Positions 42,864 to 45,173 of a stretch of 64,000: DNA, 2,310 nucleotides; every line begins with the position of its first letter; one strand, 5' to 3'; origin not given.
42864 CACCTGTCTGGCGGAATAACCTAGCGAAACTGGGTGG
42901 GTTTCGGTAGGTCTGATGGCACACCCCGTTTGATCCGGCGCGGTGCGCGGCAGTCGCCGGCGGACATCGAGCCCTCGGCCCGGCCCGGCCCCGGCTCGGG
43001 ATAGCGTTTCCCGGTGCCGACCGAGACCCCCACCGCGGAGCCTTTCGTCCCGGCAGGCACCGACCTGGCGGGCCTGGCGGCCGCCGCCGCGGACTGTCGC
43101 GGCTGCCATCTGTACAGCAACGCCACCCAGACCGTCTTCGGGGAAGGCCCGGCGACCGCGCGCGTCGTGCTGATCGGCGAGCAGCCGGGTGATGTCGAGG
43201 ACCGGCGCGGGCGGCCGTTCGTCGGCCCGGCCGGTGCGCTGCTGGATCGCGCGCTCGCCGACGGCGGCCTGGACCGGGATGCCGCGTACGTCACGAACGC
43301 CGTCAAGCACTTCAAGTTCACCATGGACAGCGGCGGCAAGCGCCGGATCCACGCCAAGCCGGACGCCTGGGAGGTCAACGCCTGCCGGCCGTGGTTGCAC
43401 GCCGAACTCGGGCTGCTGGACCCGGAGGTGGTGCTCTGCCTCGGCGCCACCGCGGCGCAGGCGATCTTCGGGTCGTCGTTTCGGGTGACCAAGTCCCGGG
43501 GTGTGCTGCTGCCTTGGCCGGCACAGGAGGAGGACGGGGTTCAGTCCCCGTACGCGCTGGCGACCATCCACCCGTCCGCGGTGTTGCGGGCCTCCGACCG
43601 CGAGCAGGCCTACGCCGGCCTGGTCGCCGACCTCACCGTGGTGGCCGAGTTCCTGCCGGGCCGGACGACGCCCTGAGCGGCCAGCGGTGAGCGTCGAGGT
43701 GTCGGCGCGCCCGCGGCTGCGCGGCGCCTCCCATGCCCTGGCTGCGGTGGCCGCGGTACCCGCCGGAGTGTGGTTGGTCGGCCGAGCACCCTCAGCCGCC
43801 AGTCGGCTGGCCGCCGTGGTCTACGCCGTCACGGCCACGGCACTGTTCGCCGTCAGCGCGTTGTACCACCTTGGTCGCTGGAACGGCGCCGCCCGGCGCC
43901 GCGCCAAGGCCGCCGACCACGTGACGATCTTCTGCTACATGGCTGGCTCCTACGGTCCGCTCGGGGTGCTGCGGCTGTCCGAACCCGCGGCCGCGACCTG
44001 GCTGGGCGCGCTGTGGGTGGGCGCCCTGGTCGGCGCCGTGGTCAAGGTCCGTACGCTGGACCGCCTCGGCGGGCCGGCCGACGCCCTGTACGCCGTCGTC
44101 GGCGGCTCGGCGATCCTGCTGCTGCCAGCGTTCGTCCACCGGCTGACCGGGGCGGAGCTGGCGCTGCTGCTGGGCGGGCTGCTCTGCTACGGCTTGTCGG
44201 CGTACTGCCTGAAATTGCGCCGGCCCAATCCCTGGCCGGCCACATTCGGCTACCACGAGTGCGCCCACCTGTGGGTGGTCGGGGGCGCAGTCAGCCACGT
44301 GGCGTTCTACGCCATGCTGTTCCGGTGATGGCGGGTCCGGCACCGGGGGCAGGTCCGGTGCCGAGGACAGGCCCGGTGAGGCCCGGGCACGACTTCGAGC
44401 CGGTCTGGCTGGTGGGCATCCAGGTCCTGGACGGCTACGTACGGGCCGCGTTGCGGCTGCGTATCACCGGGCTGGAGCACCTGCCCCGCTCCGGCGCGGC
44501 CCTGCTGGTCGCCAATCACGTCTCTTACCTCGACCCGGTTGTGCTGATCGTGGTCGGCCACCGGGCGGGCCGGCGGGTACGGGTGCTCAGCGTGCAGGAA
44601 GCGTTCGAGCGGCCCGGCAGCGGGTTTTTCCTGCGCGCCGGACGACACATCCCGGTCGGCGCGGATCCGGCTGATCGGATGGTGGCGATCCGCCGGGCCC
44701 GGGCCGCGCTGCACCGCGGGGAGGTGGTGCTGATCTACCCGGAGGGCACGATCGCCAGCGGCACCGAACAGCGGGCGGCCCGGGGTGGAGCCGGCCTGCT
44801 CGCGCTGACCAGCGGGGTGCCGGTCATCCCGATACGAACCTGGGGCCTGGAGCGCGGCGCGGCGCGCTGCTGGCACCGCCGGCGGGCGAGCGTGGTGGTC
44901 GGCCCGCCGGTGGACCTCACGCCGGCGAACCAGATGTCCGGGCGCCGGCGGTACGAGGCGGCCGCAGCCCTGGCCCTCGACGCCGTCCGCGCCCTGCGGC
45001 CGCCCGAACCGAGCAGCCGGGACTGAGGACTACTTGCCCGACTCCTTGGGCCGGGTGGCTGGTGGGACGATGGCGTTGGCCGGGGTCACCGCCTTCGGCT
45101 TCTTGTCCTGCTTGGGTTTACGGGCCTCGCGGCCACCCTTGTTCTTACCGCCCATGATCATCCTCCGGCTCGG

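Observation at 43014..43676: UdgX ortholog: covalent DNA-crosslinking uracil-DNA glycosylase with all signature motifs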

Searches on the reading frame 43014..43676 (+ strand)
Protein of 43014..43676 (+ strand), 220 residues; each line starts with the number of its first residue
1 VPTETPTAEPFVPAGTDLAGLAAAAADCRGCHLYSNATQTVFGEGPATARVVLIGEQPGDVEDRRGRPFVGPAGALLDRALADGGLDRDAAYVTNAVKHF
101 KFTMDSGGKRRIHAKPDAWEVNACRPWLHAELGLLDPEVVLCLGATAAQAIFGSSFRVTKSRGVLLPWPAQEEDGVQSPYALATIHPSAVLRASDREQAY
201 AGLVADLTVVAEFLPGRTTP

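Call 3: search_solved_structures(query=window:43014-43673:+, show_alignments=3)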
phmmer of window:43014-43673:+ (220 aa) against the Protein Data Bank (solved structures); distinct sequences matched with E-value up to 0.001: 30.
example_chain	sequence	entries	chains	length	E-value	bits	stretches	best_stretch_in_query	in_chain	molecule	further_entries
6iod_A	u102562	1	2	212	2.5e-71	243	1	8-215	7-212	Phage SPO1 DNA polymerase-related protein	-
6ail_A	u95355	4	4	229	3.4e-71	242.5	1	7-215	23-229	Uracil DNA glycosylase X | Uracil DNA glycosylase superfamily protein | Phage SPO1 DNA polymerase-related protein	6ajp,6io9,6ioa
6ajo_A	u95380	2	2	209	3.7e-71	242.4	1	8-215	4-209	Uracil DNA glycosylase superfamily protein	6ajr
6ajq_A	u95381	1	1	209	9.2e-71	241.1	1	8-215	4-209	Uracil DNA glycosylase superfamily protein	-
8iie_A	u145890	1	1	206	9.5e-71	241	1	8-212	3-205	Type-4 uracil-DNA glycosylase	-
6l5a_A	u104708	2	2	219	2e-70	240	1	8-215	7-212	Uracil DNA glycosylase superfamily protein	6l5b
6ioc_A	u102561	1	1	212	3.1e-70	239.3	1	8-215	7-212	Phage SPO1 DNA polymerase-related protein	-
6l6s_A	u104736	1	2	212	3.3e-70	239.3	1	8-215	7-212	Phage SPO1 DNA polymerase-related protein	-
6ajs_A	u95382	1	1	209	7e-70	238.2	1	8-215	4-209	Uracil DNA glycosylase superfamily protein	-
6iob_A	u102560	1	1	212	7.8e-70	238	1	8-215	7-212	Phage SPO1 DNA polymerase-related protein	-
8iio_A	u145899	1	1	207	1.1e-69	237.6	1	8-212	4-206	Type-4 uracil-DNA glycosylase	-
8iip_A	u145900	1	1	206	1.2e-69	237.4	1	8-212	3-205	Type-4 uracil-DNA glycosylase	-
8iim_A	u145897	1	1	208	1.2e-69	237.4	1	8-212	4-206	Type-4 uracil-DNA glycosylase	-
8iin_A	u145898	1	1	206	1.6e-69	237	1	8-212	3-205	Type-4 uracil-DNA glycosylase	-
8iij_A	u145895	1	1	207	2.4e-69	236.4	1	8-212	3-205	Type-4 uracil-DNA glycosylase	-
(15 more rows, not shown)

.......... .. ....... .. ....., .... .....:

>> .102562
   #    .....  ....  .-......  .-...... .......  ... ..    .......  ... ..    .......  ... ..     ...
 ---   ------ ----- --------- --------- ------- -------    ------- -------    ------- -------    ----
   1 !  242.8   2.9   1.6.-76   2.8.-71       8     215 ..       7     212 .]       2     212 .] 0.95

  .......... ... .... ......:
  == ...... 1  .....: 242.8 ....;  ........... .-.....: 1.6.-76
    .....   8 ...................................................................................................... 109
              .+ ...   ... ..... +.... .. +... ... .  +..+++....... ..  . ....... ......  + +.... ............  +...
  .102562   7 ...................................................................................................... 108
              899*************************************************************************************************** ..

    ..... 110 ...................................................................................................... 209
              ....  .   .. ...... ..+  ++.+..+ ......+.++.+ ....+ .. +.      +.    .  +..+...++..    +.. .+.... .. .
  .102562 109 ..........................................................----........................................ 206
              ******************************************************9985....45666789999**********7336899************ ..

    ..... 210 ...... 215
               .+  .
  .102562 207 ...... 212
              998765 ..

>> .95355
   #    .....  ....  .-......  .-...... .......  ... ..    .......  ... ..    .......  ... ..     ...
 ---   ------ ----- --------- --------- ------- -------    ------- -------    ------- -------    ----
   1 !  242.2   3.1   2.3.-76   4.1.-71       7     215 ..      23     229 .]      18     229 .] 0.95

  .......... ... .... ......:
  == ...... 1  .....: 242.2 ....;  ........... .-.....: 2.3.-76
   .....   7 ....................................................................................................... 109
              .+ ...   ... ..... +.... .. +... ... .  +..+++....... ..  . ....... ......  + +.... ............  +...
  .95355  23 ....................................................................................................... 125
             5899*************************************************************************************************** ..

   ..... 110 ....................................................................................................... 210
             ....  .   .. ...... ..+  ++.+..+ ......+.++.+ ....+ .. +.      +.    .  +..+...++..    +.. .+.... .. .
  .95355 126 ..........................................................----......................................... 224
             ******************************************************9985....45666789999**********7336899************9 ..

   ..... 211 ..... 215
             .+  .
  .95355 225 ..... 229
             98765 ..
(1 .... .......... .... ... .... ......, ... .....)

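Call 5: search_protein_families(library=ncbifam, proteins=[window:43014-43673:+])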
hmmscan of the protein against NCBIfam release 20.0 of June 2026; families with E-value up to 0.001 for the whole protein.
window:43014-43673:+ (220 aa): 3 families
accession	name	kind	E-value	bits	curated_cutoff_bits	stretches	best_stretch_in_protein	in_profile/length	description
TIGR03914.1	UDG_fam_dom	hypoth_equivalog_domain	5.9e-72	242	189.95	1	16-209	43-230/231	UdgX family uracil-DNA binding protein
TIGR00758.1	UDG_fam4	subfamily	2.6e-38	131.4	125.3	1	28-200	1-160/173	uracil-DNA glycosylase, family 4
NF040953.1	Arch_udg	equivalog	1.5e-33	115.8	250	1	21-195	4-170/184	type-4 uracil-DNA glycosylase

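Call 6: search_protein_families(library=pfam, proteins=[window:43014-43673:+])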
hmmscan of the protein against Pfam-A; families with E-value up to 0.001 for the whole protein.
window:43014-43673:+ (220 aa): 1 family
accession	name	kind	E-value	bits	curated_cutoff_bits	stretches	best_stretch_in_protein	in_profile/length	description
PF03167.25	UDG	-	4.3e-33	114.8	24.3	1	42-207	1-140/141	Uracil DNA glycosylase superfamily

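Call 9: find_homologous_proteins(query=window:43014-43673:+, max_evalue=1e-10)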
Query window:43014-43673:+ (220 aa): 8000 proteins with E <= 1e-10 among 8000 candidates; the best 120 are listed.
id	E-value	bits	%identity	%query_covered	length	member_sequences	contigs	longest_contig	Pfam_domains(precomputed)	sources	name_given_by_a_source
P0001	2.6e-130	451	92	100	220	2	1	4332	PF03167.26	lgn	-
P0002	1.8e-124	431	88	99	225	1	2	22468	PF03167.26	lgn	-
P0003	2.6e-124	431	88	99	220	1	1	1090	PF03167.26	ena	-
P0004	4.9e-123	427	87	99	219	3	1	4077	PF03167.26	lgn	-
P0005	1.1e-115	403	85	97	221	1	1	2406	PF03167.26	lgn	-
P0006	3.3e-112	391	81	99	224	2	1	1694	PF03167.26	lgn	-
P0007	1.6e-111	389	83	96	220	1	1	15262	PF03167.26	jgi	jgi:uracil-DNA glycosylase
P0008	1.9e-110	386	81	99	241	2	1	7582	PF03167.26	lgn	-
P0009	3.6e-109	381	80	98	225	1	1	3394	PF03167.26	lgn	-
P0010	2.5e-108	379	81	96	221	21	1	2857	PF03167.26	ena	-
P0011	1.3e-103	363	78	97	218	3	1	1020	PF03167.26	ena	-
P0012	8.4e-103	361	81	89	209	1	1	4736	PF03167.26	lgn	-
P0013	3.4e-102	359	76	96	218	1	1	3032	PF03167.26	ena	-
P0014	2.2e-98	346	74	96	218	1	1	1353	PF03167.26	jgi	jgi:uracil-DNA glycosylase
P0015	1.8e-96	340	75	96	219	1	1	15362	PF03167.26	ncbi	-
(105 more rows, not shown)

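Call 11: find_related_loci(query=window:43014-43673:+, collection=genome_contigs, flank=6000)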
Query window:43014-43673:+ (220 aa) in genome_contigs; peptide patterns used: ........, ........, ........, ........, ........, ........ (x = any residue, [..] = any of these).
599 stretches matched a pattern (row limit reached: there are more); 484 encode a relative of the query (tblastn E <= 1e-3); the best 80 are kept; 80 distinct loci.
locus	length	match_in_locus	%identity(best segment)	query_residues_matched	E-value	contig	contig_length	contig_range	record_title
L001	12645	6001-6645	70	4-207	2e-93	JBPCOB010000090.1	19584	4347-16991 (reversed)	MAG: Mycobacteriales bacterium isolate TH_ant_mag_145 S1Ck127_7826880_flag_0_multi_29.9851_len_19584, whole genome shotg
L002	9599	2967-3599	70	6-214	3e-93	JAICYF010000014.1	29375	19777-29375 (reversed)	MAG: Acidothermaceae bacterium isolate LS_ISSM_2_bin.15 k141_637581_length_29375_cov_23.4603, whole genome shotgun seque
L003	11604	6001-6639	70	7-209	1e-92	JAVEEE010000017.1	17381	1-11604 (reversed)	MAG: Frankiaceae bacterium isolate BP_193 scaffold_4773496, whole genome shotgun sequence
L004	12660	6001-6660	67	7-216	2e-91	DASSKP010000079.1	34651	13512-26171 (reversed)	MAG TPA_asm: Mycobacteriales bacterium isolate SMAG_U1144 k141_295238, whole genome shotgun sequence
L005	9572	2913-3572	69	7-216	2e-91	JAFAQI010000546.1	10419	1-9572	MAG: Frankiales bacterium isolate CP_BM_ER_60 BM_ER_k147_8640614, whole genome shotgun sequence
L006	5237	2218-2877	68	7-216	2e-90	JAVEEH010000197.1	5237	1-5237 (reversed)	MAG: Frankiaceae bacterium isolate BP_196 scaffold_5384047, whole genome shotgun sequence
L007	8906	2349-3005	67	8-216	5e-90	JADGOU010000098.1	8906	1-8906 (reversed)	MAG: Frankiaceae bacterium isolate Chersky.15_16 contig-100_5529, whole genome shotgun sequence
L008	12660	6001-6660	66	7-216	2e-88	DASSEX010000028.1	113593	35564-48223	MAG TPA_asm: Mycobacteriales bacterium isolate SMAG_U989 k141_907212, whole genome shotgun sequence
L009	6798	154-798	67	7-211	8e-87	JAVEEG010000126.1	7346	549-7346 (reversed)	MAG: Frankiaceae bacterium isolate BP_195 scaffold_2179000, whole genome shotgun sequence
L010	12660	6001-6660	66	7-216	4e-92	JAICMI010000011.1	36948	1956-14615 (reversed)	MAG: Frankiaceae bacterium isolate LS_ISSM_2_bin.129 k141_3050354_length_36948_cov_11.7697, whole genome shotgun sequenc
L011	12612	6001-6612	67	6-216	2e-85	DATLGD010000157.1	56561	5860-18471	MAG TPA_asm: Mycobacteriales bacterium isolate SMAG_U13605 k141_118200, whole genome shotgun sequence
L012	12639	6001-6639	61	4-214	9e-85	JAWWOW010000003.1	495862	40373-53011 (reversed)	MAG: Frankiales bacterium isolate BP_356 scaffold_1994477, whole genome shotgun sequence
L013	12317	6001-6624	67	6-214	2e-84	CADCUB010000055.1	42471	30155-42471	MAG: uncultured Frankineae bacterium isolate AVDCRST_MAG07 genome assembly, contig: NODE21, whole genome shotgun sequenc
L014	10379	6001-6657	62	2-214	6e-82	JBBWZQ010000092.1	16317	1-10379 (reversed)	MAG: Micromonosporaceae bacterium isolate Holy_114 scaffold_2858829, whole genome shotgun sequence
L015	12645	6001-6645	65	7-214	2e-81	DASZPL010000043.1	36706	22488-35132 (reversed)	MAG TPA_asm: Mycobacteriales bacterium isolate SMAG_U5970 k141_406198, whole genome shotgun sequence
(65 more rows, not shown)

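Call 44: predict_structure(alignment_id=A1)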
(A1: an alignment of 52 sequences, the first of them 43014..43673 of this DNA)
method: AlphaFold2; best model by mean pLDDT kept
length: 220 residues; sequences in the alignment: 52
mean_pLDDT: 89.3   pTM: 0.88
mean pLDDT of the five models: 89.3, 87.6, 87.5, 86.0, 84.5
residues with pLDDT >= 90: 161; 70-90: 39; 50-70: 10; < 50: 10
segments of 3 or more residues with pLDDT < 50: 171-175, 218-220
pLDDT, mean of each block of 10 residues (from residue 1): 77 97 95 91 96 93 93 97 96 95 81 84 95 95 94 85 83 58 96 98 97 69
secondary structure, 60 per line:
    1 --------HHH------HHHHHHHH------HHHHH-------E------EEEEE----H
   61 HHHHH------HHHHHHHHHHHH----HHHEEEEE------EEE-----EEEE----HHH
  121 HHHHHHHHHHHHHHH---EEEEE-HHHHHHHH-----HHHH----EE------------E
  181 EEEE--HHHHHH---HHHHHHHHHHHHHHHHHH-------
elements in order: H18-25 H32-36 E51-55 H60-65 H72-83 E91-95 E102-104 E110-113 H118-135 E139-143 H145-152 H158-161 E180-184 H187-192 H196-213

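Call 46: list_cluster_members(proteins=[window:43014-43673:+, window:63286-63858:-, window:53600-55216:-, window:45936-47123:+, P0001])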
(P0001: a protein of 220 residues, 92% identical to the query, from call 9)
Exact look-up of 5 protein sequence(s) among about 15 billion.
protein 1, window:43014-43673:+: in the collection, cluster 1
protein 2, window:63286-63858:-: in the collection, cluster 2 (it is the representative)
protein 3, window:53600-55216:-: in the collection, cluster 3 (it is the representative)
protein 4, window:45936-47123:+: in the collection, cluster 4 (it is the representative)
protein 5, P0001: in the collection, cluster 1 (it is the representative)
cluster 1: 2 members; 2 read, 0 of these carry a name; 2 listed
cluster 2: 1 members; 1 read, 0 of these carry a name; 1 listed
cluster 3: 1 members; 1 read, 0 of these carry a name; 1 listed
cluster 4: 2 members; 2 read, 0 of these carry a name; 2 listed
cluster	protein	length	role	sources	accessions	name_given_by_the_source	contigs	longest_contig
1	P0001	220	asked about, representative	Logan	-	-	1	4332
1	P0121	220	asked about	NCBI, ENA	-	-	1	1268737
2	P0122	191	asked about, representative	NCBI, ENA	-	-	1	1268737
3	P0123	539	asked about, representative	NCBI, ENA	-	-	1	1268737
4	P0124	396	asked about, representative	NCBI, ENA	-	-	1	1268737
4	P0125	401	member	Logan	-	-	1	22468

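Call 47: fold_search(model_id=the predicted structure, library=pdb)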
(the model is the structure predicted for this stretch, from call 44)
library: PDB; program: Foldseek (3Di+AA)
matches with E <= 10: 792; with E <= 0.001: 71
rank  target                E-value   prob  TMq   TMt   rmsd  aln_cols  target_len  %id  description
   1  6iob                  2.1e-29  1.00  0.87  0.91   2.4       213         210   57  The structure of the H109A mutant of UdgX in complex with uracil (released 2019-07-24)
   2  6l5b                  3.9e-29  1.00  0.87  0.91   2.1       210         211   57  The structure of the UdgX mutant H109E at a post-excision state (released 2020-10-28)
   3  8iil                  4.8e-29  1.00  0.87  0.92   1.9       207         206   58  Complex form of MsmUdgX H109G mutant and uracil- obtained from uracil DNA (ttUtt) post its cleavage by MsmUdgX H109G (released 2023-06-21)
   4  6iod_A                5.4e-29  1.00  0.88  0.91   2.0       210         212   58  The structure of UdgX in complex with single-stranded DNA (released 2019-07-31)
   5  8iio                  9.0e-29  1.00  0.86  0.92   2.2       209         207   58  H109Q mutant of uracil DNA glycosylase X (released 2023-06-21)
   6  6ajo_A                1.2e-28  1.00  0.85  0.92   2.0       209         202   57  Complex form of Uracil DNA glycosylase X and uracil-DNA. (released 2019-05-29)
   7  6l6s_A                1.3e-28  1.00  0.87  0.92   2.0       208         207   59  The structure of the UdgX mutant H109E crosslinked to single-stranded DNA (released 2020-11-04)
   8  6ioc                  1.3e-28  1.00  0.86  0.90   2.3       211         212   58  The structure of the H109Q mutant of UdgX in complex with uracil (released 2019-07-24)
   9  6ajp                  2.6e-28  1.00  0.87  0.92   1.9       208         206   58  Complex form of Uracil DNA glycosylase X and deoxyuridine monophosphate. (released 2019-05-29)
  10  8iin                  4.1e-28  1.00  0.85  0.91   2.4       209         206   58  Complex form of MsmUdgX H109K mutant and uracil- obtained from uracil DNA (ttUtt) post its cleavage by MsmUdgX H109K (released 2023-06-21)
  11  8iir                  4.4e-28  1.00  0.86  0.91   2.3       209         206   58  MsmUdgX H109S/Q53A double mutant (released 2023-06-21)
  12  8iip                  4.4e-28  1.00  0.85  0.91   2.4       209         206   58  Complex form of MsmUdgX H109Q mutant and uracil- obtained from uracil DNA (ttUtt) post its cleavage by MsmUdgX H109Q (released 2023-06-21)
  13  8iig                  4.7e-28  1.00  0.87  0.92   1.8       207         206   58  Complex form of MsmUdgX H109A mutant and uracil- obtained from uracil DNA (ttUtt) post its cleavage by UdgX H109A (released 2023-06-21)
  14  6io9                  5.7e-28  1.00  0.87  0.91   2.5       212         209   58  The structure of apo-UdgX (released 2019-07-24)
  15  8iij                  6.0e-28  1.00  0.87  0.93   1.7       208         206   57  H109G mutant of uracil DNA glycosylase X (released 2023-06-21)
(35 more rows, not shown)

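Call 48: find_encoding_contigs(protein=window:43014-43676:+, flank=3000, max_places=3)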
Protein window:43014-43676:+ (220 aa): 1 contig read that carries it; 1 place shown.
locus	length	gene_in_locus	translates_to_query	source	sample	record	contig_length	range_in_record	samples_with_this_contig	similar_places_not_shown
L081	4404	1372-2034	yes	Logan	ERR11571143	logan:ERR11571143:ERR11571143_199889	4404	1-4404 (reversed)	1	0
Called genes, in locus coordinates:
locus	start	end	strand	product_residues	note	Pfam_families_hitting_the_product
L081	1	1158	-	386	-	?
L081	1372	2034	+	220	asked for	PF03167:UDG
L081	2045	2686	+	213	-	PF03006:HlyIII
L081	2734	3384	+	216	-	PF01553:Acyltransferase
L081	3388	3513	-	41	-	-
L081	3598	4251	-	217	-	PF01243:PNPOx_N, PF10590:PNP_phzG_C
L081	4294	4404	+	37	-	?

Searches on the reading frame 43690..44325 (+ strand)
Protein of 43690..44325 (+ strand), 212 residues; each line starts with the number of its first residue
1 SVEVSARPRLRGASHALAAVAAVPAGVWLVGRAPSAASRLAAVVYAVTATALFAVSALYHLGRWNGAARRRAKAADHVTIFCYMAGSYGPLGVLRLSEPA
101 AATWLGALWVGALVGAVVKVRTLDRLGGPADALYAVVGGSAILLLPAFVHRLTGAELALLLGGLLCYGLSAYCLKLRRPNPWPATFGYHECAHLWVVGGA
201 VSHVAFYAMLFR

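Call 19: search_protein_families(library=pfam, proteins=[window:43690-44325:+])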
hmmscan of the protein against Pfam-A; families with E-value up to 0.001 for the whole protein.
window:43690-44325:+ (212 aa): 1 family
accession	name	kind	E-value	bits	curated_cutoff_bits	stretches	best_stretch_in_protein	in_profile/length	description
PF03006.26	HlyIII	-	7.1e-27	95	26.2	1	7-204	5-224/224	Haemolysin-III related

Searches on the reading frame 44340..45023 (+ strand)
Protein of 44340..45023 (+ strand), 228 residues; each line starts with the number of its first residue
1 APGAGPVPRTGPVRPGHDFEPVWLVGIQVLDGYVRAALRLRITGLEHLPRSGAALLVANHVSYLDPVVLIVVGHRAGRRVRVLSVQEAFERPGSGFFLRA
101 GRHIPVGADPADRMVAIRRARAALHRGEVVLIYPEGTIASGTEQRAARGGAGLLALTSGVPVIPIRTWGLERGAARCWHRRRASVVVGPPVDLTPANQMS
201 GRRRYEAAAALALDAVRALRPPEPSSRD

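Call 19: search_protein_families(library=pfam, proteins=[window:44340-45023:+])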
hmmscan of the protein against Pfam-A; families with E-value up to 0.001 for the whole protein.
window:44340-45023:+ (228 aa): 1 family
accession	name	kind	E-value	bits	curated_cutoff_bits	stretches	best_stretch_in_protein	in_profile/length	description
PF01553.26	Acyltransferase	-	1.4e-24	86.8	23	1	39-166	1-130/132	Acyltransferase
